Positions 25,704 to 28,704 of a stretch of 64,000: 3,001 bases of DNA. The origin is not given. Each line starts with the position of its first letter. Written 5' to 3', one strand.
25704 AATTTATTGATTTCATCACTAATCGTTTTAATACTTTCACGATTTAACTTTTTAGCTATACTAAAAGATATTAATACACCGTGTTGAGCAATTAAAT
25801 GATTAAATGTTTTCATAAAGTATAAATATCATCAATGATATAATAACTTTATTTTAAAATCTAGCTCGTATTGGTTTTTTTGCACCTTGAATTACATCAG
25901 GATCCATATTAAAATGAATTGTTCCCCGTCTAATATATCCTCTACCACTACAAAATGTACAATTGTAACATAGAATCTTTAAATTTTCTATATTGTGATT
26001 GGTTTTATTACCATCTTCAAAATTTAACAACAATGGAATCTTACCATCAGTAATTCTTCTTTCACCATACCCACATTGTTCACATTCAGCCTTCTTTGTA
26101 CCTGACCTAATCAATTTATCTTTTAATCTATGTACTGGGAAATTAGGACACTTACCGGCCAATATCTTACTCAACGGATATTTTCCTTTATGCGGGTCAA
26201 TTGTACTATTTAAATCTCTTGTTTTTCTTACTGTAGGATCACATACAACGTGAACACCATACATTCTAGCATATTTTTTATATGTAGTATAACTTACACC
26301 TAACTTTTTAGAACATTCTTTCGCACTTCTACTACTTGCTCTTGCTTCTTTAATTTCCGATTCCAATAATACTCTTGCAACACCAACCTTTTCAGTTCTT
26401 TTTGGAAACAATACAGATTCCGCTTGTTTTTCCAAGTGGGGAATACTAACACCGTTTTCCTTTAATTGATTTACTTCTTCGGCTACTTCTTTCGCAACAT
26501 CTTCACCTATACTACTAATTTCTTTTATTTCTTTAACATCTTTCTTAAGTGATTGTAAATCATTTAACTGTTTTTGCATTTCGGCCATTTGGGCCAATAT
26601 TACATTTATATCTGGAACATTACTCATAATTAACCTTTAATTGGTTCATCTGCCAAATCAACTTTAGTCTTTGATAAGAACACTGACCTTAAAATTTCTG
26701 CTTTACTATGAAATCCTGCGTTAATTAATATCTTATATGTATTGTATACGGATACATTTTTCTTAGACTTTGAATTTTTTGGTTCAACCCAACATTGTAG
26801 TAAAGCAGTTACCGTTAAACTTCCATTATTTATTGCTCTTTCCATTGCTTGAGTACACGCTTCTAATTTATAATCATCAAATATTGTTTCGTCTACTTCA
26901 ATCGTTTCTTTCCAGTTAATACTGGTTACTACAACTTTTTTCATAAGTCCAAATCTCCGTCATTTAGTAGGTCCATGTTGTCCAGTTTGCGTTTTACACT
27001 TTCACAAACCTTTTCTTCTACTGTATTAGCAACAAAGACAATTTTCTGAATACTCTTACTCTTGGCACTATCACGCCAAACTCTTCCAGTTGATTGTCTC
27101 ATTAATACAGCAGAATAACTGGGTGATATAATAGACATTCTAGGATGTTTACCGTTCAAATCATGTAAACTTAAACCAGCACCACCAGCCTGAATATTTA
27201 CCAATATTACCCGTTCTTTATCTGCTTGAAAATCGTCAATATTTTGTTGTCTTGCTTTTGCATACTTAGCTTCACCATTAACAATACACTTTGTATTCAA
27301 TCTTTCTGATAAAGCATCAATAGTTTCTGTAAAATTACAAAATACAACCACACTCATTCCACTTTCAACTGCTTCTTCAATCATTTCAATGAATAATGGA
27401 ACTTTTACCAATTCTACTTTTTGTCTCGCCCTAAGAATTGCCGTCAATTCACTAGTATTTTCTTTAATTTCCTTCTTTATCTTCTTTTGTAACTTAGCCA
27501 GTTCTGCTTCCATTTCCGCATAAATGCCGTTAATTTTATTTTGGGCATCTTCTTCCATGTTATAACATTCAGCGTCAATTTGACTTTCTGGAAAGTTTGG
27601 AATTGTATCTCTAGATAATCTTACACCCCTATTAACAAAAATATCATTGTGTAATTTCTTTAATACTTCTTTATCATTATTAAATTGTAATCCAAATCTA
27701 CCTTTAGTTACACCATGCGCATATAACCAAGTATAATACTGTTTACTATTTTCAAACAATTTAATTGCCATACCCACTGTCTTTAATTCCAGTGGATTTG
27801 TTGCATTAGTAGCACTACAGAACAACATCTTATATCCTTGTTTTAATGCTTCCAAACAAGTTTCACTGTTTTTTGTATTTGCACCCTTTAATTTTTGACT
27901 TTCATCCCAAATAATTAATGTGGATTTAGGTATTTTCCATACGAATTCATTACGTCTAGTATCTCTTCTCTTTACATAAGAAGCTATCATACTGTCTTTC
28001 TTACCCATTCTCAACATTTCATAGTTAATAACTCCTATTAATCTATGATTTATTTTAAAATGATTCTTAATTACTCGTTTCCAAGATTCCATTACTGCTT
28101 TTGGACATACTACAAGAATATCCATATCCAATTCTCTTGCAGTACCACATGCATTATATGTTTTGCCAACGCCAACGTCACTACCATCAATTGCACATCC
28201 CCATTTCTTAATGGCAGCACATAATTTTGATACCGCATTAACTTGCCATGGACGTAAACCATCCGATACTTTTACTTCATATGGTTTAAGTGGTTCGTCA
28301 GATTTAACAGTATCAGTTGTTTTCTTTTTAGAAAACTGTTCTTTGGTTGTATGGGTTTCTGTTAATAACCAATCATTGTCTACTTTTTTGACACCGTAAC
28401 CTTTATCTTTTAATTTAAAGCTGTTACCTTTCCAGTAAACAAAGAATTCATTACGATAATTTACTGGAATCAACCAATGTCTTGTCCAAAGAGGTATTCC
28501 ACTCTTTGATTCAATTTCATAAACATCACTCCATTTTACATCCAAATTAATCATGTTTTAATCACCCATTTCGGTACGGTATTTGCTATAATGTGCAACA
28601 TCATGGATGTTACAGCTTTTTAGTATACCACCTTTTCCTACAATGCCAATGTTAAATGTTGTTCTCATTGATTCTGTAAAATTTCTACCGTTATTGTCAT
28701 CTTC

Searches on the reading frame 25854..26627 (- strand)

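Call 27: search_protein_families(library=pfam, max_evalue=0.01, proteins=[window:25854-26627:-])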
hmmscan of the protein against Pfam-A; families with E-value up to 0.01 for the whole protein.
window:25854-26627:- (257 aa): 1 family
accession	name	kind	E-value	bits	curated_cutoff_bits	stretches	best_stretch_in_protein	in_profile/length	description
PF01548.23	DEDD_Tnp_IS110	-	0.0068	16.6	29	0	10-56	101-147/155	Transposase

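Call 44: search_protein_families(library=phrogs, proteins=[window:25854-26627:-])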
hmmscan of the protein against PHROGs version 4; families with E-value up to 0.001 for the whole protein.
window:25854-26627:- (257 aa): 2 families
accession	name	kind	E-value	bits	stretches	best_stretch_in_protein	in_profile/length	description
phrog_14736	-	DNA, RNA and nucleotide metabolism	3.9e-13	50.5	1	150-224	3-75/202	HNH endonuclease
phrog_10822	-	DNA, RNA and nucleotide metabolism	9.5e-10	39.5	1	91-223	12-143/245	HNH endonuclease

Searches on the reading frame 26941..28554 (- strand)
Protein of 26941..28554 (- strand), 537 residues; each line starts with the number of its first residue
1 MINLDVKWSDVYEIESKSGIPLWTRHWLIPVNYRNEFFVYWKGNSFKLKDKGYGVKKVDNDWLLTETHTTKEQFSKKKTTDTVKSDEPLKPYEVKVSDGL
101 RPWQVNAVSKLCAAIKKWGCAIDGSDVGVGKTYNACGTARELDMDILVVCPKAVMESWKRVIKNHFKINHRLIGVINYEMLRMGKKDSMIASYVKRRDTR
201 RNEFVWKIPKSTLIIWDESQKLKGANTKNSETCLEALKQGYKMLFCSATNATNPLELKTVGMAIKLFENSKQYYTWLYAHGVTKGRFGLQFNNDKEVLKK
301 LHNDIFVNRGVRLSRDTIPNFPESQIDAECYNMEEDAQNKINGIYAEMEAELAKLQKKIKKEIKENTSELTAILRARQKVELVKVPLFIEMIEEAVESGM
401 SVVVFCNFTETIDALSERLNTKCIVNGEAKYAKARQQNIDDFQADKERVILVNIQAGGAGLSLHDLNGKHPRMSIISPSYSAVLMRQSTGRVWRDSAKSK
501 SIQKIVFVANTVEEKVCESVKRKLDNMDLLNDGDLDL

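Call 27: search_protein_families(library=pfam, max_evalue=0.01, proteins=[window:26941-28554:-])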
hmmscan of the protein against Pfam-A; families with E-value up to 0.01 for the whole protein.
window:26941-28554:- (537 aa): 4 families
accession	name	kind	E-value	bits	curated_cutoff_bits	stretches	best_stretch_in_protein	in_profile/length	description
PF00271.37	Helicase_C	-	5.3e-09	36.8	23.5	1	389-494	7-108/110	Helicase conserved C-terminal domain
PF00176.29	SNF2-rel_dom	-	4.2e-07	29.8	24.9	1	84-377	52-282/290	SNF2-related domain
PF04851.21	ResIII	-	0.0038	17.6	22.5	0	100-239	4-152/164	Type III restriction enzyme, res subunit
PF12631.12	MnmE_helical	-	0.0049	17.4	40.1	1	296-417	80-192/211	MnmE helical domain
